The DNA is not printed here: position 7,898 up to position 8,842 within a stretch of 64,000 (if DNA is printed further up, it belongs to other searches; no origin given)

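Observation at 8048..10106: Lower-GC three-gene cassette: unknown 238-aa protein plus two ATGA-coupled P-loop nucleotide kinases (GK/PhnN-like and AAA_33-like)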

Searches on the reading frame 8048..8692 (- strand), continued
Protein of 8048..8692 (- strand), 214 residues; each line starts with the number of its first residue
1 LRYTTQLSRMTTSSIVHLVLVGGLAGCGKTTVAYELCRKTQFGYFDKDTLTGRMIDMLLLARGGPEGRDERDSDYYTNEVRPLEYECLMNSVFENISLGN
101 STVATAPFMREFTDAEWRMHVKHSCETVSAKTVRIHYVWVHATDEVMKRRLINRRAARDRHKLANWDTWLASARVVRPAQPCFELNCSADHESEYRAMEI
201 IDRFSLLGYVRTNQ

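Call 61: search_protein_families(library=pfam, proteins=[L007:7038-7655:+], max_evalue=0.01)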
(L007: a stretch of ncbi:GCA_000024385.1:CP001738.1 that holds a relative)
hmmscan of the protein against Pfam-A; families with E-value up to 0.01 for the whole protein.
L007:7038-7655:+ (205 aa): 3 families
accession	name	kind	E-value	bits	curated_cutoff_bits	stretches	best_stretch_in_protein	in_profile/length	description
PF13671.12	AAA_33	-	0.0002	22.2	27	1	6-149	2-139/143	AAA domain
PF13238.12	AAA_18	-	0.00065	20.6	29.4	0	6-135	1-115/128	AAA domain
PF07931.18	CPT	-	0.0018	18.6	22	1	7-181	5-171/172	Chloramphenicol phosphotransferase-like protein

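Call 62: search_protein_families(library=padloc, proteins=[L007:7038-7655:+], max_evalue=0.01)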
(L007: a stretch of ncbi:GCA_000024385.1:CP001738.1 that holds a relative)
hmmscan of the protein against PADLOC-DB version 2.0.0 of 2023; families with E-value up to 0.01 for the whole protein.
L007:7038-7655:+ (205 aa): 0 families

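Call 63: search_protein_families(library=ncbifam, proteins=[L007:7038-7655:+], max_evalue=0.01)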
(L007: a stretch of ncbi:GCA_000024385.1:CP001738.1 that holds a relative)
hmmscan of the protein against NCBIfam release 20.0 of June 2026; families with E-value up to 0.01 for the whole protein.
L007:7038-7655:+ (205 aa): 3 families
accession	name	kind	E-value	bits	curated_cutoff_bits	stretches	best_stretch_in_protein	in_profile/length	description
TIGR02322.1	phosphon_PhnN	equivalog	0.00014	21.6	156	1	6-135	4-135/179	phosphonate metabolism protein/1,5-bisphosphokinase (PRPP-forming) PhnN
NF011325.0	PRK14738.1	equivalog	0.00032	20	263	1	6-95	16-110/206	guanylate kinase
TIGR03263.1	guanyl_kin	equivalog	0.0068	16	160.45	1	6-133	4-135/180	guanylate kinase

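Call 66: search_protein_families(library=pfam, proteins=[L009:4950-6455:-, L011:11424-12188:-, L011:9166-9981:+, L009:3711-4871:-, L015:2059-3618:-, L031:4263-5018:-, L010:9277-10737:+, L011:11605-12546:+, L009:6359-6730:-, L010:7953-8585:+], max_evalue=0.001)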
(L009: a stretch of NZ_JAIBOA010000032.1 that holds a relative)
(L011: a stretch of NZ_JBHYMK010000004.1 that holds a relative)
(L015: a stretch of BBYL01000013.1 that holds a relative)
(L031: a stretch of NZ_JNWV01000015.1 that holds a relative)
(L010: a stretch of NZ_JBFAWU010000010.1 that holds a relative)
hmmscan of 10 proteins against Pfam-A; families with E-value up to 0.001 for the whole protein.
L009:4950-6455:- (501 aa): 1 family
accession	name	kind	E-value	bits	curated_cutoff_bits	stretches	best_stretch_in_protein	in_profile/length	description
PF01580.24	FtsK_SpoIIIE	-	1.8e-23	83.6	24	2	220-317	27-132/221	FtsK/SpoIIIE family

L011:11424-12188:- (254 aa): 3 families
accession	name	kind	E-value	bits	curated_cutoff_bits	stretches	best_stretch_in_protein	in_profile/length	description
PF13419.12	HAD_2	-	6.4e-17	62.7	23.8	1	32-210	2-178/178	Haloacid dehalogenase-like hydrolase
PF00702.32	Hydrolase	-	1.3e-13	52.2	26.4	1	31-204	4-191/191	haloacid dehalogenase-like hydrolase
PF13242.12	Hydrolase_like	-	3.7e-10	40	22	1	164-217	3-55/75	HAD-hyrolase-like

L011:9166-9981:+ (271 aa): 3 families
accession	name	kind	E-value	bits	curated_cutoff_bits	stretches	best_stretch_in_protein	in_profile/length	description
PF09130.16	DUF1932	-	1.1e-13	51.3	25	1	189-257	1-70/70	Domain of unknown function (DUF1932)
PF03807.23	F420_oxidored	-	7.2e-06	27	21.6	1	4-89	2-89/94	NADP oxidoreductase coenzyme F420-dependent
PF02826.25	2-Hacid_dh_C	-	7e-05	22.7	25.1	1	2-70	37-102/178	D-isomer specific 2-hydroxyacid dehydrogenase, NAD binding domain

L009:3711-4871:- (386 aa): 1 family
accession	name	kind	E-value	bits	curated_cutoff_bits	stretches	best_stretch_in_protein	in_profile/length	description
PF10935.13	DUF2637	-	7.6e-10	39.4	22.8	1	97-199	7-110/161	Protein of unknown function (DUF2637)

L015:2059-3618:- (519 aa): 2 families
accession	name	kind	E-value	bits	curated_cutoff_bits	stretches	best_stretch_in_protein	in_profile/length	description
PF20199.4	RepSA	-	3.4e-164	547.6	34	1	79-503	2-436/438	Replication initiator protein, pSAM2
PF23343.2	REP_ORF2-G2P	-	7.7e-07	29.8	27.8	1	247-379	15-98/99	Replication-associated protein ORF2/G2P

L031:4263-5018:- (251 aa): 0 families

L010:9277-10737:+ (486 aa): 0 families

L011:11605-12546:+ (313 aa): 0 families

L009:6359-6730:- (123 aa): 0 families

L010:7953-8585:+ (210 aa): 1 family
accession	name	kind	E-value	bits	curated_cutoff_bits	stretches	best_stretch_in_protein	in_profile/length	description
PF13671.12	AAA_33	-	4.2e-14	53.5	27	1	22-158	1-123/143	AAA domain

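Call 85: search_dna_similar(query=window:8048-8665:-, collection=plasmids, mode=protein, max_evalue=0.00001, max_rows=40, rows=spread)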
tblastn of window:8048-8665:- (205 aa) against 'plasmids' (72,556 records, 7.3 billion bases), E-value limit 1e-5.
Records with a match: 94; places in all: 95; records where one place covers at least 80% of the query: 76.
Best place of each record, by identity: <60% 94.
By first word of the organism name: Streptomyces 70; Mycetohabitans 9; Amycolatopsis 3; Rhodococcus 3; Curtobacterium 3; Herbiconiux 2; Pseudonocardia 1; Kitasatospora 1; Nonomuraea 1; Priestia 1.
By predicted mobility (MOB-suite, as given by PLSDB): non-mobilizable 61; mobilizable 33.
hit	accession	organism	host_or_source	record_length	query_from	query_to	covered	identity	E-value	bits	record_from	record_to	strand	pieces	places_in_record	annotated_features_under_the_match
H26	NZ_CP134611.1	Streptomyces sp. ITFR-16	Ips typographus,whole organism,Ips ...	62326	9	172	80%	43.6%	6e-27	114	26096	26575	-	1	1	AAA family ATPase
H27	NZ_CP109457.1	Streptomyces sp. NBC_01456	-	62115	9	172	80%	42.4%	3e-26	112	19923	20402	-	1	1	AAA family ATPase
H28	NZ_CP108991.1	Streptomyces sp. NBC_00715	-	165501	9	172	80%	41.8%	3e-26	112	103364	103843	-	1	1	AAA family ATPase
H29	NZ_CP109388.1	Streptomyces anulatus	-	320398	9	172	80%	41.8%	5e-26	111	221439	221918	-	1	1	AAA family ATPase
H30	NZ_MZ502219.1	Streptomyces rimosus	-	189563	9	172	80%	41.8%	2e-25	110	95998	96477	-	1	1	AAA family ATPase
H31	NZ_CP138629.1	Streptomyces rimosus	whole organism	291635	9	172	80%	41.8%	2e-25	110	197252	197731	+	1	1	AAA family ATPase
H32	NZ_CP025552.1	Streptomyces rimosus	cell culture,lab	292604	9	172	80%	41.8%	2e-25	110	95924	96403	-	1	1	AAA family ATPase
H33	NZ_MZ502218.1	Streptomyces rimosus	-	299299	9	172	80%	41.8%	2e-25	110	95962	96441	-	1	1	AAA family ATPase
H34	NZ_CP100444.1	Streptomyces rimosus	pure culture,OTC cluster deletion ...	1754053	9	172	80%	41.8%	2e-25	110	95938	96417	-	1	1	record has no annotation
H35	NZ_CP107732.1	Streptomyces canus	-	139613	9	172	80%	41.8%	6e-25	108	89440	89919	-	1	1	AAA family ATPase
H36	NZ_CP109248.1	Streptomyces albidoflavus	-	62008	9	172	80%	41.2%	1e-25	110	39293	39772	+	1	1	AAA family ATPase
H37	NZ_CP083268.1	Streptomyces sp. A144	-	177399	9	172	80%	41.2%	1e-25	110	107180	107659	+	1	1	AAA family ATPase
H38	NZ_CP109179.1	Streptomyces sp. NBC_01717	-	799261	9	172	80%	41.2%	2e-25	109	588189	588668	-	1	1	AAA family ATPase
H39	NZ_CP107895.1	Streptomyces sp. NBC_00467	-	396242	9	172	80%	41.2%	3e-25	108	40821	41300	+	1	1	AAA family ATPase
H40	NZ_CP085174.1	Streptomyces longhuiensis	plant,whole organism,soil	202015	9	172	80%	41.2%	5e-25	108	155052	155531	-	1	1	AAA family ATPase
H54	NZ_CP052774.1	Pseudonocardia alni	Cell culture,soil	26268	9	179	83%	37.2%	7e-21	97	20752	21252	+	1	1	GntR family transcriptional regulator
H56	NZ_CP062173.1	Mycetohabitans rhizoxinica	Rhizopus microsporus,bacterial ...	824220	2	193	94%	31.3%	2e-12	72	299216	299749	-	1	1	AAA family ATPase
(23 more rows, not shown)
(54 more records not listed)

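Call 86: get_annotated_region(hit=H56, flank=5000)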
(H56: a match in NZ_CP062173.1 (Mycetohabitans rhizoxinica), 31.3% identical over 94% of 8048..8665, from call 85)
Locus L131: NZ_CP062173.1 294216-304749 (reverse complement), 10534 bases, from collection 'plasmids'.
description: Mycetohabitans rhizoxinica strain B47 plasmid megaplasmid, complete sequence
organism: Mycetohabitans rhizoxinica (NCBI taxid 412963)
taxonomy: Bacteria; Pseudomonadota; Betaproteobacteria; Burkholderiales; Burkholderiaceae; Mycetohabitans; Mycetohabitans rhizoxinica
host: -; source: Rhizopus microsporus,bacterial culture,soil; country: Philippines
typing (MOB-suite, as given by PLSDB): non-mobilizable
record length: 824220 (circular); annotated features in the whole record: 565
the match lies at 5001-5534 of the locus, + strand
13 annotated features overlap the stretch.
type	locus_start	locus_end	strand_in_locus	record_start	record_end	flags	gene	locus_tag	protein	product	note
CDS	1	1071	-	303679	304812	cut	-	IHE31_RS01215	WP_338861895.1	ADP-heptose--LPS heptosyltransferase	-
CDS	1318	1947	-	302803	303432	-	ribA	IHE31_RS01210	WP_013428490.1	GTP cyclohydrolase II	-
CDS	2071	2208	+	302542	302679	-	-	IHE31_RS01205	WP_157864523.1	hypothetical protein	-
CDS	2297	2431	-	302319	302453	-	-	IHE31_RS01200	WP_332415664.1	hypothetical protein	-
CDS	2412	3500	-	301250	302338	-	-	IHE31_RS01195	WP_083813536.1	purine nucleoside permease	-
CDS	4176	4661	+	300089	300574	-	-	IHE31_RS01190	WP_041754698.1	universal stress protein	-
CDS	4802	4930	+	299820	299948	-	cydX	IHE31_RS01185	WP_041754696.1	cytochrome bd-I oxidase subunit CydX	-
CDS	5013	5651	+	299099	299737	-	-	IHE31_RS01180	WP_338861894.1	AAA family ATPase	-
CDS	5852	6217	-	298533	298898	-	-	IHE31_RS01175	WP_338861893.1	DUF3022 domain-containing protein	-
CDS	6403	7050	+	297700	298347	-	-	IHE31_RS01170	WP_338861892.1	phosphatase PAP2 family protein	-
CDS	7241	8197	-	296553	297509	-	-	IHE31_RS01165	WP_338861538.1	sugar kinase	-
CDS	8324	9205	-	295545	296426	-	-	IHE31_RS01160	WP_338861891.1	LysR substrate-binding domain-containing protein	-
CDS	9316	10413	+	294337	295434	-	-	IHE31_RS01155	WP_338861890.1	YeiH family protein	-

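Call 87: get_annotated_region(hit=H54, flank=6000)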
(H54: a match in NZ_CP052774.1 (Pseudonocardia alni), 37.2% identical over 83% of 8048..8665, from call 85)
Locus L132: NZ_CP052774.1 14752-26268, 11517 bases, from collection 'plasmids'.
description: Pseudonocardia alni strain Shahu plasmid pPaSha3, complete sequence
organism: Pseudonocardia alni (NCBI taxid 33907)
taxonomy: Bacteria; Actinomycetota; Actinomycetes; Pseudonocardiales; Pseudonocardiaceae; Pseudonocardia; Pseudonocardia alni
host: -; source: Cell culture,soil; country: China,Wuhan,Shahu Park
typing (MOB-suite, as given by PLSDB): non-mobilizable
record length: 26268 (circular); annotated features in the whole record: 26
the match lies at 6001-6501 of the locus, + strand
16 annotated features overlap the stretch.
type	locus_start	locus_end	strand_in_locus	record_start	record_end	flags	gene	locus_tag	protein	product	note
CDS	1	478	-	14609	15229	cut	-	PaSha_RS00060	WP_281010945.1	ParA family protein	-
CDS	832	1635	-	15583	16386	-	-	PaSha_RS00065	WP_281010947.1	hypothetical protein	-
CDS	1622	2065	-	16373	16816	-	-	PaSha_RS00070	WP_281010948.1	hypothetical protein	-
CDS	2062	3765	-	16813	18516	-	-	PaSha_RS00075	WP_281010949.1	type IV secretory system conjugative DNA transfer family protein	-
CDS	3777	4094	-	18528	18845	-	-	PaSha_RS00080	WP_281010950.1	hypothetical protein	-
CDS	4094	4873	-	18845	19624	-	-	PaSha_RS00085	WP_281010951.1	DUF2637 domain-containing protein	-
CDS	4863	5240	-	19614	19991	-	-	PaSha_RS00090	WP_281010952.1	RRQRL motif-containing zinc-binding protein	-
CDS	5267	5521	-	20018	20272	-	-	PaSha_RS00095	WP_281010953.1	WhiB family transcriptional regulator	-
CDS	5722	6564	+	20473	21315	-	-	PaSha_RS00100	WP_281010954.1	GntR family transcriptional regulator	GO:0006355 - regulation of DNA-templated transcription [Evidence IEA]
CDS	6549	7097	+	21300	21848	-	-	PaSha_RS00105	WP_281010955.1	kinase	-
CDS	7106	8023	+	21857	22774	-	-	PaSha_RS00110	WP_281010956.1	NAD(P)-dependent oxidoreductase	-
CDS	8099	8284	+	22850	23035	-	-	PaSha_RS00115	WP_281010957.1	hypothetical protein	-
CDS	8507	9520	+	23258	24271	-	-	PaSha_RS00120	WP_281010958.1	hypothetical protein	-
CDS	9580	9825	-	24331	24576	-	-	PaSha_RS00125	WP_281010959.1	type II toxin-antitoxin system RelE/ParE family toxin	GO:0030541 - plasmid partitioning [Evidence IEA]; GO:0051290 - protein heterotetramerization [Evidence IEA]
CDS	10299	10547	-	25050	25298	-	-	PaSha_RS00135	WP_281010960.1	hypothetical protein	-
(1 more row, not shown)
